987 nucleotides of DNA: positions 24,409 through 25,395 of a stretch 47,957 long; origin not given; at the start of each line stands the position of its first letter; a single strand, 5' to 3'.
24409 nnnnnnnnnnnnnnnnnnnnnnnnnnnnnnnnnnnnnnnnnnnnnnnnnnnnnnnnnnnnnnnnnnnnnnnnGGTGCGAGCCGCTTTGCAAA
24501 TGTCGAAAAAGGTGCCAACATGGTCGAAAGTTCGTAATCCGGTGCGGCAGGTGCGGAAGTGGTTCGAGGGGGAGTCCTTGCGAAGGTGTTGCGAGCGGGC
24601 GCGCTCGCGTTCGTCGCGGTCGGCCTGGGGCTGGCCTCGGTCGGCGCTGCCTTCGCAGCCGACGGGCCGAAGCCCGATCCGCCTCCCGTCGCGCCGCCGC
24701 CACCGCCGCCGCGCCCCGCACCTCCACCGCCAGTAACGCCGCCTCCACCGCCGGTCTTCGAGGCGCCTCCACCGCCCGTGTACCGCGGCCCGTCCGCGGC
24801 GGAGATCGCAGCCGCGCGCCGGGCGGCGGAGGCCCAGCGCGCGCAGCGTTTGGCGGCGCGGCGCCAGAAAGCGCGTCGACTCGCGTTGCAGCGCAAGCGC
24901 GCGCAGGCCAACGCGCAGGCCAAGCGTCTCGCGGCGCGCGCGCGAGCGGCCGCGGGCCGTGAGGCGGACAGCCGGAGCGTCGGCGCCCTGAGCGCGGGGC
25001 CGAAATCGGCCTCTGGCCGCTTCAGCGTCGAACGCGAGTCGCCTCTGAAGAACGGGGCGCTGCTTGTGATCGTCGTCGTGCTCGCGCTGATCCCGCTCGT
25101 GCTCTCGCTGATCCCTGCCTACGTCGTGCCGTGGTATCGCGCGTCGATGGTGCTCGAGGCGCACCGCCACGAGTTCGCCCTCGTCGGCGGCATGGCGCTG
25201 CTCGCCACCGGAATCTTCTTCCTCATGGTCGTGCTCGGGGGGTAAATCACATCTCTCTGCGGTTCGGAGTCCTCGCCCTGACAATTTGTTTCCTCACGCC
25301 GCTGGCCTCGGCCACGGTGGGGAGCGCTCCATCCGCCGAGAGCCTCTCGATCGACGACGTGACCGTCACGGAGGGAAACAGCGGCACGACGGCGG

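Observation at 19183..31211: Candidate uncharacterised envelope-fibre locus: two giant Calx-beta proteins bracketing an amidase and a Pro-rich membrane protein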

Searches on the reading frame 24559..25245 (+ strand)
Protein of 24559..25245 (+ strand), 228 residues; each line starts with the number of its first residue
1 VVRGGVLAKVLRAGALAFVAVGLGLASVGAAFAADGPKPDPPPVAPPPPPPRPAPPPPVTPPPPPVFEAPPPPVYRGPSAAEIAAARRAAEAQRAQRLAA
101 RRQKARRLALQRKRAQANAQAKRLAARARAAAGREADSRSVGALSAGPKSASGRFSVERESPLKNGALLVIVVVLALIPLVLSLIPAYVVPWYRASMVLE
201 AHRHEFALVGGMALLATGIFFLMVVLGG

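Call 7: search_protein_families(library=pfam, proteins=[window:24559-25245:+], max_evalue=0.1)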
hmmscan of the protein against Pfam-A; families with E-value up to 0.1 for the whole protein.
window:24559-25245:+ (228 aa): 0 families

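Call 25: search_protein_families(library=ncbifam, proteins=[window:24559-25245:+], max_evalue=0.01)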
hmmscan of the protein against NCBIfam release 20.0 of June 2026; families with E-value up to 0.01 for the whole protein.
window:24559-25245:+ (228 aa): 1 family
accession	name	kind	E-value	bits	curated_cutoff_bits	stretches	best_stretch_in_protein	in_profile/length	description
TIGR02794.1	tolA_full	equivalog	0.00019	20.8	59.45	1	80-136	82-242/362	cell envelope integrity protein TolA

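Call 35: find_homologous_proteins(query=window:24559-25245:+, max_evalue=0.001)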
Query window:24559-25245:+ (228 aa): 18 proteins with E <= 0.001 among 8000 candidates.
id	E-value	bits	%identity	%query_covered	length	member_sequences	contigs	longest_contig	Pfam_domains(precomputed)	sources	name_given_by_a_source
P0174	1.2e-73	265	62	100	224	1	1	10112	-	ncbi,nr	ncbi:MAG TPA: hypothetical protein VFL41_05420 [Gaiellaceae bacterium]|nr:hypothetical protein [Gaie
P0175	2.0e-69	252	65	68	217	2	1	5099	-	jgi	jgi:colicin import membrane protein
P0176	2.5e-67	245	53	68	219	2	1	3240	-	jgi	jgi:colicin import membrane protein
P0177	3.3e-53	199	51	100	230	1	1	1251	-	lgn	-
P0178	6.0e-51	191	52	96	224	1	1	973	-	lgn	-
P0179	5.3e-40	155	-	-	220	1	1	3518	-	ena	-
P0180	4.6e-39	152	65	23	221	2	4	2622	-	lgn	-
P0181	5.9e-37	146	-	-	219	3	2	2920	-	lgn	-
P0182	4.9e-34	136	50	67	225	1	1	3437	-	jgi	jgi:hypothetical protein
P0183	2.5e-27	114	48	70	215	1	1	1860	-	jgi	jgi:hypothetical protein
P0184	3.1e-27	114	52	14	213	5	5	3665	-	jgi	jgi:hypothetical protein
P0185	3.8e-27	113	-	-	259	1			-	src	-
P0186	2.3e-25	108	47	61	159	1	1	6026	-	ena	-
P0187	7.1e-25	106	34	93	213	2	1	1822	-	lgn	-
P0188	3.3e-23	101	-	-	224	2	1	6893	-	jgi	jgi:type IV secretory pathway VirB10-like protein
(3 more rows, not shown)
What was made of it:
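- Closest known: TolA / TonB-type Pro-rich or Ala/Lys-helical envelope-spanning proteins. Same: Some sources label its homologues "colicin import membrane protein" (call 35).
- Tried and rejected: These are low-complexity artefacts (calls 25, 35).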

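Call 36: find_encoding_contigs(protein=P0174, flank=10000, max_places=2)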
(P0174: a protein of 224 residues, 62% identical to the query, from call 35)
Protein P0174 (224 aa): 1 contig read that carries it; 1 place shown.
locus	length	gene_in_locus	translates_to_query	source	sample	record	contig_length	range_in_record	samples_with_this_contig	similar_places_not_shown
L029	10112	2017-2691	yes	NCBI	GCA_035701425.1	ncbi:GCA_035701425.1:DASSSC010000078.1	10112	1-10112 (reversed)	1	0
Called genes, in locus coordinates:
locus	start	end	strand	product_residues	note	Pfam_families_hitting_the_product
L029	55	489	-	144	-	PF00436:SSB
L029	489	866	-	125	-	PF01250:Ribosomal_S6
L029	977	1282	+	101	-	-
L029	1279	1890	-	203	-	PF01520:Amidase_3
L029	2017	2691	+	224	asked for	-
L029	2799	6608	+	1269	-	-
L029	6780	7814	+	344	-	PF25852:DUF6242_C (faint), PF15902:Sortilin-Vps10 (faint), PF13088:BNR_2 (faint), PF14870:PSII_BNR (faint), PF02012:BNR (faint)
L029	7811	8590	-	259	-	PF01061:ABC2_membrane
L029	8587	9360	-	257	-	PF01061:ABC2_membrane, PF12698:ABC2_membrane_3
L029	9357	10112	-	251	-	PF00005:ABC_tran, PF13304:AAA_21 (weak), PF13732:DrrA1-3_C (weak)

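Call 37: find_encoding_contigs(protein=P0188, flank=10000, max_places=2)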
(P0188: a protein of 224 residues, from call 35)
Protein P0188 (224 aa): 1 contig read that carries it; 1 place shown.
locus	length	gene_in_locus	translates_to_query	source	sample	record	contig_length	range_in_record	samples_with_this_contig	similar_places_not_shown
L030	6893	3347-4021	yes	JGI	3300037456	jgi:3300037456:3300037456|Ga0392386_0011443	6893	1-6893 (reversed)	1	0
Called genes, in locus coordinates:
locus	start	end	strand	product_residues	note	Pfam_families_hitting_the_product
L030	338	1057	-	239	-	PF01281:Ribosomal_L9_N, PF03948:Ribosomal_L9_C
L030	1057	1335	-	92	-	PF01084:Ribosomal_S18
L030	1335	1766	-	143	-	PF00436:SSB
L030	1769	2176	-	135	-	PF01250:Ribosomal_S6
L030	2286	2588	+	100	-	-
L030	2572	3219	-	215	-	PF01520:Amidase_3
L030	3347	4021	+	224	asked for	-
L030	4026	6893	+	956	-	?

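Call 38: find_encoding_contigs(protein=P0186, flank=10000, max_places=2)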
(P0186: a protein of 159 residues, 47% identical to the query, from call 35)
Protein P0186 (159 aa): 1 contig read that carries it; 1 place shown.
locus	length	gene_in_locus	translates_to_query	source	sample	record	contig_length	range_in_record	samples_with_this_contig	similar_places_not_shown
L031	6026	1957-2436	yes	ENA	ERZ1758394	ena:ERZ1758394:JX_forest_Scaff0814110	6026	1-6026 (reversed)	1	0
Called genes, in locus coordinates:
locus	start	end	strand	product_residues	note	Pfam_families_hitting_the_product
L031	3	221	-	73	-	?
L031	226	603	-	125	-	PF01250:Ribosomal_S6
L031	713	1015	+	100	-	-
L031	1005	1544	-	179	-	PF01520:Amidase_3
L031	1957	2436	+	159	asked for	-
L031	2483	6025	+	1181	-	?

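Call 39: search_protein_families(library=pfam, proteins=[L029:2799-6608:+, L030:4026-6893:+, L031:2483-6025:+], max_evalue=0.001)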
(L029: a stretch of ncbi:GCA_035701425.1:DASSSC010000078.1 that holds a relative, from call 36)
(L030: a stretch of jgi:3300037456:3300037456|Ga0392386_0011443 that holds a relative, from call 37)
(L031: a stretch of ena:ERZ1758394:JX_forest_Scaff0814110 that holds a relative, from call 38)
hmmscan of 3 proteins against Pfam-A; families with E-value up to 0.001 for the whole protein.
L029:2799-6608:+ (1269 aa): 5 families
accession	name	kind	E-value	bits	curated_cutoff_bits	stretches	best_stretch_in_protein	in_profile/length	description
PF03160.20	Calx-beta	-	8.3e-176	574.8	27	10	572-652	20-101/119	Calx-beta domain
PF05223.17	MecA_N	-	5.2e-14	53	22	0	558-595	53-90/117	NTF2-like N-terminal transpeptidase domain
PF19671.4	DUF6174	-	1.4e-07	32.2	23.8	0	43-79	13-49/122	Family of unknown function (DUF6174)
PF06832.18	BiPBP_C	-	0.00028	21.2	26.8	0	374-430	19-77/90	Penicillin-Binding Protein C-terminus Family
PF16295.10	TetR_C_10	-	0.00097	19.9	28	0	634-671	56-93/132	Tetracyclin repressor-like, C-terminal domain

L030:4026-6893:+ (956 aa): 6 families
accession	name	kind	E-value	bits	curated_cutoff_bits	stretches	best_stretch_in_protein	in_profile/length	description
PF03160.20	Calx-beta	-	3.9e-137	450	27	8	367-462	8-101/119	Calx-beta domain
PF10648.15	Gmad2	-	8.1e-09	36.1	25.7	0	825-880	19-74/86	Immunoglobulin-like domain of bacterial spore germination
PF16862.10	Glyco_hydro_79C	-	2.2e-07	32.1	27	0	158-234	26-91/103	Glycosyl hydrolase family 79 C-terminal beta domain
PF06832.18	BiPBP_C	-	6.9e-07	29.5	26.8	0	512-575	12-76/90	Penicillin-Binding Protein C-terminus Family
PF05223.17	MecA_N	-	1.5e-06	28.9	22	0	474-518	47-91/117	NTF2-like N-terminal transpeptidase domain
PF16295.10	TetR_C_10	-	3.9e-05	24.4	28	0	104-143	52-91/132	Tetracyclin repressor-like, C-terminal domain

L031:2483-6025:+ (1181 aa): 7 families
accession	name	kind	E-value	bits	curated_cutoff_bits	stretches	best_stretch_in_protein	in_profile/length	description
PF03160.20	Calx-beta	-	7.1e-165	539.5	27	10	125-225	1-101/119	Calx-beta domain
PF05223.17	MecA_N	-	6.5e-15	55.9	22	0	803-841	53-91/117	NTF2-like N-terminal transpeptidase domain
PF24547.1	DUF7601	-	2.7e-09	38.1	27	0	475-531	9-66/116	Domain of unknown function (DUF7601)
PF05737.18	Collagen_bind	-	6.7e-06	26.8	27.5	0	789-853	69-115/131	Collagen binding domain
PF06832.18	BiPBP_C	-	7.5e-06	26.2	26.8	0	1070-1122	22-76/90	Penicillin-Binding Protein C-terminus Family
PF19671.4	DUF6174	-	1.4e-05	25.8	23.8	0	736-771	13-48/122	Family of unknown function (DUF6174)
PF14845.11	Glycohydro_20b2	-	0.00025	22.2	27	0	199-234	90-120/130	beta-acetyl hexosaminidase like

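Call 55: find_encoding_contigs(protein=P0183, flank=5000, max_places=3)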
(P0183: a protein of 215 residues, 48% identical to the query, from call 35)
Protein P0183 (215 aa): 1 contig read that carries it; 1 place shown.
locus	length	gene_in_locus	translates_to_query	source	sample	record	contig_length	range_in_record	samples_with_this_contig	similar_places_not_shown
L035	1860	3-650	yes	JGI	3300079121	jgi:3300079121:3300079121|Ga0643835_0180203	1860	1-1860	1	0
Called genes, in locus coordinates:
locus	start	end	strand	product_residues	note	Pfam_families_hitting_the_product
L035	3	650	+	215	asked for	?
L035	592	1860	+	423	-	?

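Call 65: predict_structure(alignment_id=A3)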
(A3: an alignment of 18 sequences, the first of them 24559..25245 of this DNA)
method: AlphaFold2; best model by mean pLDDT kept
length: 228 residues; sequences in the alignment: 18
mean_pLDDT: 74.4   pTM: 0.35
mean pLDDT of the five models: 74.4, 71.5, 70.9, 69.6, 67.7
residues with pLDDT >= 90: 55; 70-90: 95; 50-70: 57; < 50: 21
segments of 3 or more residues with pLDDT < 50: 147-161, 190-192
pLDDT, mean of each block of 10 residues (from residue 1): 66 80 69 60 77 73 58 83 96 98 98 98 96 84 50 43 61 75 62 58 75 78 73
secondary structure, 60 per line:
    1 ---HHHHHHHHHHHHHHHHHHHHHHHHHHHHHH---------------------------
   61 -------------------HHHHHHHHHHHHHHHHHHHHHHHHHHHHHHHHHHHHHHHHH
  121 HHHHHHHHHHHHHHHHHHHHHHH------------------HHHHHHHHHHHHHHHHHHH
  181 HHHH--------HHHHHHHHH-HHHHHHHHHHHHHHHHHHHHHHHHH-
elements in order: H4-33 H80-143 H162-184 H193-201 H203-227
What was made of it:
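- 24559..25245 (+): ProTM, 228 aa: signal peptide, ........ motif, poly-Pro, 64-residue basic helix, C-terminal two-helix membrane hairpin. AF2 model in call 65.
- On TolA (TIGR02794): The anchor is C-terminal (call 65).
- Checked: The 228-aa Pro-rich protein (24559-25245) is modelled as helix 4-33, coil 34-79, one 64-residue helix 80-143 (pLDDT about 96-98) and two C-terminal helices (call 65).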

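Call 69: search_protein_families(library=phrogs, proteins=[window:24559-25245:+], max_evalue=0.01)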
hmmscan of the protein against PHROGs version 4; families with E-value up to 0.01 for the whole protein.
window:24559-25245:+ (228 aa): 0 families
